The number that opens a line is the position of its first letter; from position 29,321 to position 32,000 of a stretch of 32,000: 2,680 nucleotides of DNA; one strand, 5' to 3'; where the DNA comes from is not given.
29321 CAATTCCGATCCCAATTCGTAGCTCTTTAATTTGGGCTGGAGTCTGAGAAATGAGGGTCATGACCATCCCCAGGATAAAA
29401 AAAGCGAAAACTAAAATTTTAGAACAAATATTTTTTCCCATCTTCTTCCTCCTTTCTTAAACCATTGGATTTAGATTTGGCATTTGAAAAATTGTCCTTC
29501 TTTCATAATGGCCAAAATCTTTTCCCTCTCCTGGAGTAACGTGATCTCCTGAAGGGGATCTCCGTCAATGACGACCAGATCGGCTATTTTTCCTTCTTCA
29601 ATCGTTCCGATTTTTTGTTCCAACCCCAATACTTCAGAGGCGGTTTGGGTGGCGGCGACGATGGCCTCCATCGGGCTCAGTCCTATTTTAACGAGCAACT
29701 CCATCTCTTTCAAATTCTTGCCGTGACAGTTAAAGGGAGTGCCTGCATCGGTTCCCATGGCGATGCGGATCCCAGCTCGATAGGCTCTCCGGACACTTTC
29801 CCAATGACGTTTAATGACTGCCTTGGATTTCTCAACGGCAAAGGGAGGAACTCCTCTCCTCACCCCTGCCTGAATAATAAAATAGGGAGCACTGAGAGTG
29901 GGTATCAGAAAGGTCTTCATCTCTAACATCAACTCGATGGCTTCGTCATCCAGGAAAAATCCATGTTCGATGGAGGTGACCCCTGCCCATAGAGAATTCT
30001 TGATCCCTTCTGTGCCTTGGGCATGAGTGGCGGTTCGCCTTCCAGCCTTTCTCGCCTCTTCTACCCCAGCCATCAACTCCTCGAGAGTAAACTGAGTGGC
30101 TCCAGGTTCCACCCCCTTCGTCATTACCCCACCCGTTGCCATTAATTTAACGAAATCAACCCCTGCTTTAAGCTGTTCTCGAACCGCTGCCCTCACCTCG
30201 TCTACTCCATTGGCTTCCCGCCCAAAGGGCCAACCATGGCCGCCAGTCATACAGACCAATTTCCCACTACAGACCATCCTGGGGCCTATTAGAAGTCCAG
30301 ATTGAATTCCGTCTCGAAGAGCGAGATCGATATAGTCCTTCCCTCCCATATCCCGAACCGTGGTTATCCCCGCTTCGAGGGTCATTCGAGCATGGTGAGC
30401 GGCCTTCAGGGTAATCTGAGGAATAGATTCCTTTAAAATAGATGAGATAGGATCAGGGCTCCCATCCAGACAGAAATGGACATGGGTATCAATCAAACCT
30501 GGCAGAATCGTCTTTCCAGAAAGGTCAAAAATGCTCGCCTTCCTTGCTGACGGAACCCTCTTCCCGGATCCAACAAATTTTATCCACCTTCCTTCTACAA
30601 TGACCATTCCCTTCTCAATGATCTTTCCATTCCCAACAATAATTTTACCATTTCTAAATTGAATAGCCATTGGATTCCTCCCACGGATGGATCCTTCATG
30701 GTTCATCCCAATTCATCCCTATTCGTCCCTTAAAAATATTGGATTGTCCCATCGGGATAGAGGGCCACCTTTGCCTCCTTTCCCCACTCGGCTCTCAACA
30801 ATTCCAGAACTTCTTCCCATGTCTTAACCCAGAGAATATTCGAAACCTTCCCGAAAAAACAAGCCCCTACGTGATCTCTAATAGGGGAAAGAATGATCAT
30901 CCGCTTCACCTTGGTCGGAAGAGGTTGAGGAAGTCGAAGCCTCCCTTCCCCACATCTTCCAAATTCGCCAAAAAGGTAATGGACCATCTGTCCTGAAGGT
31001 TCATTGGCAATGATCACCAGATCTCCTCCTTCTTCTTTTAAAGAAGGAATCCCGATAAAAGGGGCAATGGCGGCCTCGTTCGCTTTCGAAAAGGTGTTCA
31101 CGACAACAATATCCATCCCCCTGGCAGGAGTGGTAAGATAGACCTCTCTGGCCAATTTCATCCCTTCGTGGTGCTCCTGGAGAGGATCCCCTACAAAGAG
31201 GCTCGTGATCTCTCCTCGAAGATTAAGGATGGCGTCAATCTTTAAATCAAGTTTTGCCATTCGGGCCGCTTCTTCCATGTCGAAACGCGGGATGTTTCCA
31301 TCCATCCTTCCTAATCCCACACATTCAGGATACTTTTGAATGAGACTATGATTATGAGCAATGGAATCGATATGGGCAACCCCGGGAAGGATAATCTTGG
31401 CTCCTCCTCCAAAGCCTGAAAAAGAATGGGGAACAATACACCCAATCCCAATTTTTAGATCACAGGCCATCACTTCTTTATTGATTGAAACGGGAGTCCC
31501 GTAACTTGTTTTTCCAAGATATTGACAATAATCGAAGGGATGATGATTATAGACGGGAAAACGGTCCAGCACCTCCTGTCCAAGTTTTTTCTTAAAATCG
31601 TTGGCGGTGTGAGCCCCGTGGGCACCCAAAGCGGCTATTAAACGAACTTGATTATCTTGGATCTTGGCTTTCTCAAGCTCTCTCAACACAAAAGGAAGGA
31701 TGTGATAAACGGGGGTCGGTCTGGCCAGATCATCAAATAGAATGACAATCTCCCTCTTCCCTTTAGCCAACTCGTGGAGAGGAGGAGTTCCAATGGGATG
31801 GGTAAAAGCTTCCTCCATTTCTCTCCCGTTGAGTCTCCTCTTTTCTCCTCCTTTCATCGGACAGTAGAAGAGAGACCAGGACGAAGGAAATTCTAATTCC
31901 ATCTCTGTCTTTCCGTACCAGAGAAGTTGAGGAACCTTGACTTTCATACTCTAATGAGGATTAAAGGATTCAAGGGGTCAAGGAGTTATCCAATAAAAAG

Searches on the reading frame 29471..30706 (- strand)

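Call 6: search_protein_families(library=pfam, proteins=[window:29471-30706:-], max_evalue=0.001)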
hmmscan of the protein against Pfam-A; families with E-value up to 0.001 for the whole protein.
window:29471-30706:- (411 aa): 2 families
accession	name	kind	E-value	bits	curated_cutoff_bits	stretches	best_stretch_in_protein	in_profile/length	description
PF01979.26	Amidohydro_1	-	7.7e-58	196.8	25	1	66-405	1-343/345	Amidohydrolase family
PF07969.17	Amidohydro_3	-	4.4e-16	59.8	29.7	1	181-386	228-450/472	Amidohydrolase family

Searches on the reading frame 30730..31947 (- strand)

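Call 6: search_protein_families(library=pfam, proteins=[window:30730-31947:-], max_evalue=0.001)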
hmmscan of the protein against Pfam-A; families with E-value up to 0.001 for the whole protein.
window:30730-31947:- (405 aa): 1 family
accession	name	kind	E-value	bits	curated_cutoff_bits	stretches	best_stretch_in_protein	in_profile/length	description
PF09861.14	Lar_N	-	5.8e-57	192.6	23.3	1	11-203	1-195/204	Lactate racemase N-terminal domain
